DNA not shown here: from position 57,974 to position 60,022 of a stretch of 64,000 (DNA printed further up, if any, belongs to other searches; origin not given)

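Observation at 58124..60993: Lrp/AsnC RAM-domain regulator fused to an EgtD-like amino-acid N-methyltransferase, coupled to a DAO-family oxidase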

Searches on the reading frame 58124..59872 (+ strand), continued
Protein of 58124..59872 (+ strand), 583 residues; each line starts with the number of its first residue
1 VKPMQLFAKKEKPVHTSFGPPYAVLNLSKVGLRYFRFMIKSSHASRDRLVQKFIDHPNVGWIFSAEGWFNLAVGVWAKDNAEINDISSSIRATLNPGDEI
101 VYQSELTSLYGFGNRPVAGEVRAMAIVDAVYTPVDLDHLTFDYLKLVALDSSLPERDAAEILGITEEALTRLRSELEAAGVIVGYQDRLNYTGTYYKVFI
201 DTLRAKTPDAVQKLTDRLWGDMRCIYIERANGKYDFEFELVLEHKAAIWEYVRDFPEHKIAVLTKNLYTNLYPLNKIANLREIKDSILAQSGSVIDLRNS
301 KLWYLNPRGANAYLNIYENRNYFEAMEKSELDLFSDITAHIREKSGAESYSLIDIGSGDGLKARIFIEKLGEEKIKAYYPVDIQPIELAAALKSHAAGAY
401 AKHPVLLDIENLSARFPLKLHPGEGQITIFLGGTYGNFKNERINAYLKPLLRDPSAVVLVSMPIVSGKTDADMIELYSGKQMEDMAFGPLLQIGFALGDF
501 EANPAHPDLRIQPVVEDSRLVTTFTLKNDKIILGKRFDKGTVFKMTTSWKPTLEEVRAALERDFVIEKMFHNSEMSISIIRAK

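Call 10: find_related_loci(query=A1, collection=genome_contigs, flank=8000)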
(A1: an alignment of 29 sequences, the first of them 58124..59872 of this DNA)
Query A1 (583 aa) in genome_contigs; peptide patterns used: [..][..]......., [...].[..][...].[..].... (x = any residue, [..] = any of these).
44 stretches matched a pattern; 18 encode a relative of the query (tblastn E <= 1e-3); 17 distinct loci.
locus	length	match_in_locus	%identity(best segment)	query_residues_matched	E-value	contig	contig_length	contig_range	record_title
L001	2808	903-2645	58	4-583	0e+0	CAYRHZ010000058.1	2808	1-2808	MAG TPA_asm: uncultured Candidatus Saccharibacteria bacterium isolate SRP286056_co1_489 genome assembly, contig: NODE_62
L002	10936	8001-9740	57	1-583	0e+0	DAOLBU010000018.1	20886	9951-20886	MAG TPA_asm: Candidatus Paceibacterota bacterium isolate AMR_MDS_0110 NODE_760_length_20886_cov_4.110940, whole genome s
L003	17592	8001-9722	59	10-583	0e+0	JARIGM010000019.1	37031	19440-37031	MAG: Candidatus Kaiserbacteria bacterium isolate CullarsAll.DT.26 k141_98293, whole genome shotgun sequence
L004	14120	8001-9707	58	14-583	0e+0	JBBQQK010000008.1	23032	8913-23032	MAG: Patescibacteria group bacterium isolate Co_metawrap_1577 Cmw_1577_k141_21818898_length_23032_cov_10.9983, whole gen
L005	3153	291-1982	59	18-580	0e+0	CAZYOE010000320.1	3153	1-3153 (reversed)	MAG TPA_asm: uncultured Pseudobdellovibrionaceae bacterium isolate SRP278252_co2_253 genome assembly, contig: NODE_69692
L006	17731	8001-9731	55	7-583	0e+0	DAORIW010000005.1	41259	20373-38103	MAG TPA_asm: bacterium isolate AMR_MDS_5567 NODE_135_length_41259_cov_6.176512, whole genome shotgun sequence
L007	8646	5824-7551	55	9-583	0e+0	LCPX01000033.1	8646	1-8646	MAG: Candidatus Moranbacteria bacterium GW2011_GWE1_49_15 UY41_C0033, whole genome shotgun sequence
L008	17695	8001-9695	57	18-580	0e+0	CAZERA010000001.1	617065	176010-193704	MAG TPA_asm: uncultured Candidatus Peribacteria bacterium isolate SRP170004_co1_533 genome assembly, contig: NODE_8_leng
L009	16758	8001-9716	56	12-582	0e+0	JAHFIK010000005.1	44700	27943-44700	MAG: Candidatus Uhrbacteria bacterium isolate nzgw360 NODE_291_length_44701_cov_7.643988, whole genome shotgun sequence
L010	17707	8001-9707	55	15-583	0e+0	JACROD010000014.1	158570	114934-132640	MAG: Candidatus Kaiserbacteria bacterium isolate NC_groundwater_1952_Pr3_S-0.2um_53_6 scaffold_48815, whole genome shotg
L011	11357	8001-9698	45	14-583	2e-156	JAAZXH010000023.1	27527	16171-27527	MAG: Candidatus Peregrinibacteria bacterium isolate bin120o c_000002229743, whole genome shotgun sequence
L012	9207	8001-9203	53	11-410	5e-148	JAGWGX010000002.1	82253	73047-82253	MAG: Candidatus Micrarchaeota archaeon isolate REEA61 REEA61_2_length_82253_cov_6.074949, whole genome shotgun sequence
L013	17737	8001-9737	61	4-583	0e+0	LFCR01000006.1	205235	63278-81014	MAG: Parcubacteria bacterium C7867-008 C7867_00024, whole genome shotgun sequence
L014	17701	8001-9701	37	18-583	4e-127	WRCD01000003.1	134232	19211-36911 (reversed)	MAG: Bacillota bacterium isolate Lab288P3bin111 Ga0123353_10000046, whole genome shotgun sequence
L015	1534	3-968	44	239-561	3e-87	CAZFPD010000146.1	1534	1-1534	MAG TPA_asm: uncultured Candidatus Peribacteria bacterium isolate SRP308112_co1_35 genome assembly, contig: NODE_186150_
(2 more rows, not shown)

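Call 12: find_encoding_contigs(protein=P0002, flank=6000, max_places=3)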
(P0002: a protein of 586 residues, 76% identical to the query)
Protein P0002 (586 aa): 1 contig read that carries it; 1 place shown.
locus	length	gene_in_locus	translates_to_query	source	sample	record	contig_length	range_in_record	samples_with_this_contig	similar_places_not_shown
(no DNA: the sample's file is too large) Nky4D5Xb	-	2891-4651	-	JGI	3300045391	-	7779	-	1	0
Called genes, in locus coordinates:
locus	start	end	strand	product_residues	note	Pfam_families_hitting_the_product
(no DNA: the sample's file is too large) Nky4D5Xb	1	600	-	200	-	?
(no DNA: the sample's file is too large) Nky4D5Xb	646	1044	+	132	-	PF01741:MscL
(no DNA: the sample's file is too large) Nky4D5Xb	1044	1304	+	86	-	PF01541:GIY-YIG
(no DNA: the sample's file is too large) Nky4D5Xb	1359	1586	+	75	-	PF09851:SHOCT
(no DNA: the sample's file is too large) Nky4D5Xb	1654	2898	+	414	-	PF00070:Pyr_redox (faint), PF00890:FAD_binding_2, PF01134:GIDA (faint), PF01266:DAO (weak), PF03486:HI0933_like, PF12831:FAD_oxidored, PF13450:NAD_binding_8 (weak), PF22780:HI0933_like_1st, +4 more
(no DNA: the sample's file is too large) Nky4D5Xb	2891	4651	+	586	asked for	PF10017:Methyltransf_33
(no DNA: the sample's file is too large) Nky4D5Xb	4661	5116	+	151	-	PF07963:N_methyl (weak)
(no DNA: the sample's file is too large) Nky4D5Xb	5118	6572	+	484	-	PF08309:LVIVD (faint)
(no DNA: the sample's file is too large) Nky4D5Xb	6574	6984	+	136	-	-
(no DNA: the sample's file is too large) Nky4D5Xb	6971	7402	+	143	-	-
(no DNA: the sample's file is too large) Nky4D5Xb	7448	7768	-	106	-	PF07705:CARDB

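Call 13: find_encoding_contigs(protein=P0004, flank=6000, max_places=3)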
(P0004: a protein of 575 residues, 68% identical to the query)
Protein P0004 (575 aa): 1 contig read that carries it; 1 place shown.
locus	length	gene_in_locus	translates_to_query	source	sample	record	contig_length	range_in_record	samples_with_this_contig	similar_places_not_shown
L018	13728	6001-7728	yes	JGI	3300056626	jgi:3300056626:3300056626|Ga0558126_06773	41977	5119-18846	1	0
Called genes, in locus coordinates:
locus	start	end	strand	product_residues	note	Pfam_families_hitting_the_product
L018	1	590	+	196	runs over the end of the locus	-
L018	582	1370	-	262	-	PF13529:Peptidase_C39_2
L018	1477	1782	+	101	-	PF01329:Pterin_4a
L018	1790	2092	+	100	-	-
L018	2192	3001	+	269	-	-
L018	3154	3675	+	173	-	-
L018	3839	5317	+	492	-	PF26549:Tricorn_N (faint)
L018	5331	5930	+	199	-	PF01209:Ubie_methyltran, PF03848:TehB (weak), PF05175:MTS (weak), PF13489:Methyltransf_23, PF13847:Methyltransf_31, PF08241:Methyltransf_11, PF08242:Methyltransf_12, PF13649:Methyltransf_25, +1 more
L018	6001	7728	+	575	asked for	PF10017:Methyltransf_33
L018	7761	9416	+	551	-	PF13189:Cytidylate_kin2 (faint), PF13207:AAA_17 (weak), PF13238:AAA_18, PF06508:QueC (weak)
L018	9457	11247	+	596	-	PF00664:ABC_membrane, PF02463:SMC_N (faint), PF00005:ABC_tran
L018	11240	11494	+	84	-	PF01541:GIY-YIG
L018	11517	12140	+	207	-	PF06821:Ser_hydrolase, PF00561:Abhydrolase_1 (faint)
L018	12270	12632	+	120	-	-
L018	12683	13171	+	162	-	-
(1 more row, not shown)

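Call 14: find_encoding_contigs(protein=P0010, flank=6000, max_places=3)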
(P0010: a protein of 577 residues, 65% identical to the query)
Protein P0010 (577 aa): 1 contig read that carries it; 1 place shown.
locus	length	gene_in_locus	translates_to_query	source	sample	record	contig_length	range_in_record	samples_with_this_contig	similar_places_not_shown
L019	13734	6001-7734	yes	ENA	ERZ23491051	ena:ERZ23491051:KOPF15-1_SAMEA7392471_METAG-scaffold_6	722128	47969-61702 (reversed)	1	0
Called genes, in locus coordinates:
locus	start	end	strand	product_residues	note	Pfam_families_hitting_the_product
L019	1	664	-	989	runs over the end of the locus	PF04851:ResIII, PF19778:RE_endonuc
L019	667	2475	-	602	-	PF01555:N6_N4_Mtase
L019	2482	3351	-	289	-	-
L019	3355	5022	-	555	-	-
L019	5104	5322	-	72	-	-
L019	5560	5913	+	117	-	-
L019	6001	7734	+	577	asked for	PF10017:Methyltransf_33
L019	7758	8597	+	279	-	PF21088:MS_channel_1st, PF00924:MS_channel_2nd, PF21082:MS_channel_3rd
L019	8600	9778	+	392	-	PF07690:MFS_1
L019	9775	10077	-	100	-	-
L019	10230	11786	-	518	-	PF01266:DAO (weak), PF07992:Pyr_redox_2 (weak), PF13450:NAD_binding_8, PF13738:Pyr_redox_3 (faint)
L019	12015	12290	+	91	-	PF00708:Acylphosphatase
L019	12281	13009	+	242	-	PF00849:PseudoU_synth_2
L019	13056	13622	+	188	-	PF01245:Ribosomal_L19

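Call 23: predict_structure(alignment_id=A1)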
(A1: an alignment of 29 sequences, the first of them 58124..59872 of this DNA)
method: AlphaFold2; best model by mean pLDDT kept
length: 583 residues; sequences in the alignment: 29
mean_pLDDT: 86.8   pTM: 0.72
mean pLDDT of the five models: 86.8, 85.9, 85.8, 85.5, 82.7
residues with pLDDT >= 90: 294; 70-90: 254; 50-70: 19; < 50: 16
segments of 3 or more residues with pLDDT < 50: 1-11, 275-278
pLDDT, mean of each block of 10 residues (from residue 1): 33 67 91 93 92 82 95 89 82 91 94 82 87 82 81 81 85 95 89 91 96 95 93 94 91 96 88 55 78 87 73 80 78 95 90 92 95 95 82 92 84 84 92 82 91 88 86 87 89 87 94 91 95 87 92 94 96 94 89
secondary structure, 60 per line:
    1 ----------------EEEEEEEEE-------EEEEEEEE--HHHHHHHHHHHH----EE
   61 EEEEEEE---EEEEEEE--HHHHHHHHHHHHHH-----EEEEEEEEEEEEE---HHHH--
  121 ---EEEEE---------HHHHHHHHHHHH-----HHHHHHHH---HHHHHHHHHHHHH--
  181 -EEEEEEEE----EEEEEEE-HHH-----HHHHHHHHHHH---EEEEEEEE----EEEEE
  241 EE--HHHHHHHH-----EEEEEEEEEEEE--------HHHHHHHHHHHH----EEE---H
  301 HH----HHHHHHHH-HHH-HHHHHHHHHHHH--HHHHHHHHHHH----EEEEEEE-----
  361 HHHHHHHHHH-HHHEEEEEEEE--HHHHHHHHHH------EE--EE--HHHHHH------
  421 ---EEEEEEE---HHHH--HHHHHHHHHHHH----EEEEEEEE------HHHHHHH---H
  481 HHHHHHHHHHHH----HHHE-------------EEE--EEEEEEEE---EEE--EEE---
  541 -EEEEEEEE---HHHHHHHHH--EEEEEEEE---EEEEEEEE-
elements in order: E17-25 E33-40 H43-54 E59-67 E71-77 H80-93 E99-111 H115-118 E124-128 H138-149 H155-162 H166-178 E182-189 E194-200 H210-220 E224-231 E236-242 H245-252 E258-269 H278-289 E294-296 H307-314 H320-331 H334-344 E349-355 H361-370 E375-382 H385-394 H409-414 E424-430 H434-437 H440-451 E456-463 H470-476 H480-492 E514-516 E519-526 E530-532 E535-537 E542-549 H553-561 E564-571 E575-582
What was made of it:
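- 58124..59875 (+): Fusion gene (583 aa from GTG 58124; 580 aa if started at ATG 58133): RAM1-HTH-RAM2 module joined to an EgtD-fold methyltransferase. AF2 model pLDDT 86.8 (call 23).
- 58172..58456 (+): RAM1 (residues 17-111): ferredoxin-like RAM domain with no preceding HTH; the most conserved segment of the protein. DSSP topology (call 23).
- Checked: The AF2 model (pLDDT 86.8, pTM 0.72) gives RAM1 at residues 17-111 (a complete beta-alpha-beta-beta-alpha-beta unit plus one extra strand), a three-helix HTH at 138-178, RAM2 at 182-269, and an EgtD fold at 278-583 (call 23).
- The HTH fold is retained (call 23).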

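Call 25: fold_search(model_id=the predicted structure, library=pdb)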
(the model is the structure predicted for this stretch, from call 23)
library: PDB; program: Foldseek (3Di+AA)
matches with E <= 10: 1815; with E <= 0.001: 312
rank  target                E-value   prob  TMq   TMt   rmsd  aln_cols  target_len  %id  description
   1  4pip_B                8.3e-19  1.00  0.45  0.81   2.9       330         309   18  Engineered EgtD variant EgtD-M252V,E282A in complex with tryptophan and SAH (released 2014-12-03)
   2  4uy5                  4.7e-18  1.00  0.43  0.74   3.4       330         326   17  Crystal structure of Histidine-specific methyltransferase EgtD from Mycobacterium smegmatis (released 2014-10-08)
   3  4pip_A                9.0e-18  1.00  0.44  0.79   3.0       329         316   18  Engineered EgtD variant EgtD-M252V,E282A in complex with tryptophan and SAH (released 2014-12-03)
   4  4pio_B                1.2e-17  1.00  0.45  0.79   2.9       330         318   18  Ergothioneine-biosynthetic methyltransferase EgtD in complex with N,N-dimethylhistidine and SAH (released 2014-12-03)
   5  4pio_A                1.5e-17  1.00  0.43  0.79   3.8       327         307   19  Ergothioneine-biosynthetic methyltransferase EgtD in complex with N,N-dimethylhistidine and SAH (released 2014-12-03)
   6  4pip_C                2.1e-17  1.00  0.44  0.79   3.0       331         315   18  Engineered EgtD variant EgtD-M252V,E282A in complex with tryptophan and SAH (released 2014-12-03)
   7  4pim_B                2.3e-17  1.00  0.43  0.74   3.3       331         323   17  Ergothioneine-biosynthetic methyltransferase EgtD, apo form (released 2014-12-03)
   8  4pim_A                3.0e-17  1.00  0.44  0.77   3.2       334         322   18  Ergothioneine-biosynthetic methyltransferase EgtD, apo form (released 2014-12-03)
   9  6fnr_A                3.2e-17  1.00  0.44  0.76   3.2       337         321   17  Ergothioneine-biosynthetic methyltransferase EgtD in complex with chlorohistidine (released 2018-06-13)
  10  4pip_D                4.8e-17  1.00  0.43  0.76   4.2       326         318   17  Engineered EgtD variant EgtD-M252V,E282A in complex with tryptophan and SAH (released 2014-12-03)
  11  4uy7_A                5.4e-17  1.00  0.43  0.73   3.9       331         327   19  Crystal structure of Histidine bound Histidine-specific methyltransferase EgtD from Mycobacterium smegmatis (released 2014-10-08)
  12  4pin_B                9.2e-17  1.00  0.43  0.74   3.5       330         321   17  Ergothioneine-biosynthetic methyltransferase EgtD in complex with N,N-dimethylhistidine (released 2014-12-03)
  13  4pin_A                1.1e-16  1.00  0.44  0.77   3.2       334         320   17  Ergothioneine-biosynthetic methyltransferase EgtD in complex with N,N-dimethylhistidine (released 2014-12-03)
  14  4uy6                  1.2e-16  1.00  0.42  0.73   4.4       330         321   18  Crystal structure of Histidine and SAH bound Histidine-specific methyltransferase EgtD from Mycobacterium smegmatis (released 2014-10-08)
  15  7scf_A                5.9e-15  1.00  0.43  0.73   4.1       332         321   19  M. tb EgtD in complex with HD2 (released 2021-12-01)
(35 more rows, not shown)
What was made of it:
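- On Methyltransf_33 / EgtD-like methyltransferase superfamily (PF10017): Foldseek TM 0.74-0.81 normalised to EgtD (call 25).
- Checked: Foldseek matches EgtD at E 8e-19 with TM 0.81 over about 330 columns, and NirDL at E 4e-11 over 267 columns (call 25).
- The engineered EgtD M252V/E282A variant binds tryptophan (PDB 4pip title, call 25).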

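Call 47: search_protein_representatives(alignment_id=A1)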
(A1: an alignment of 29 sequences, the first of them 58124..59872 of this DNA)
Query: 29 sequences, 576 profile positions. Proteins with E-value up to 0.001 (for the whole library): 2562; up to 1e-10: 498; up to 1e-30: 33. The best 150 are listed.
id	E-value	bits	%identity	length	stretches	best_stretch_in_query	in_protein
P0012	4.1e-269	910.4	-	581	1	5-575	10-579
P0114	6.5e-223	757.9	-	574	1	5-575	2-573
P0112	1.0e-219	747.4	-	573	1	3-575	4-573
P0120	4.8e-213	725.3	-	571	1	6-575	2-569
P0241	2.3e-177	607.5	-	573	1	5-575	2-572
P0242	6.8e-170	582.8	-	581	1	4-575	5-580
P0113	2.0e-160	551.6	-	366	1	21-387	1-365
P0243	3.6e-159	547.4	-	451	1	127-575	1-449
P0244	3.4e-125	435.2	-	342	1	233-575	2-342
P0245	8.3e-104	364.6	-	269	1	5-265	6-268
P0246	7.9e-99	348.2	-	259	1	317-574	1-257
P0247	3.0e-88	313.3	-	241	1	317-559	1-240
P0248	2.2e-85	303.8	-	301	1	5-280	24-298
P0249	2.2e-80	287.3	-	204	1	372-574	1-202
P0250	5.1e-72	259.7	-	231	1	14-232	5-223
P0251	3.8e-69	250.2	-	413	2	254-574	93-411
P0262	7.3e-37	143.6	-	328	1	270-573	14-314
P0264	3.4e-35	138.1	-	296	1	274-571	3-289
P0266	2.8e-33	131.8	-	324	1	280-573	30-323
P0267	2.7e-31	125.2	-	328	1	273-565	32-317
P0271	1.0e-27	113.4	-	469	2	414-574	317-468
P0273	3.9e-27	111.5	-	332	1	13-248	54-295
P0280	4.0e-24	101.5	-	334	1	12-257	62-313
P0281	6.6e-24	100.8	-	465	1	284-564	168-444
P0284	2.5e-23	98.9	-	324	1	13-249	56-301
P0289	9.0e-23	97.1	-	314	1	4-248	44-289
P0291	1.1e-22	96.7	-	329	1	12-261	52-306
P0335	3.3e-18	82.0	-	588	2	306-575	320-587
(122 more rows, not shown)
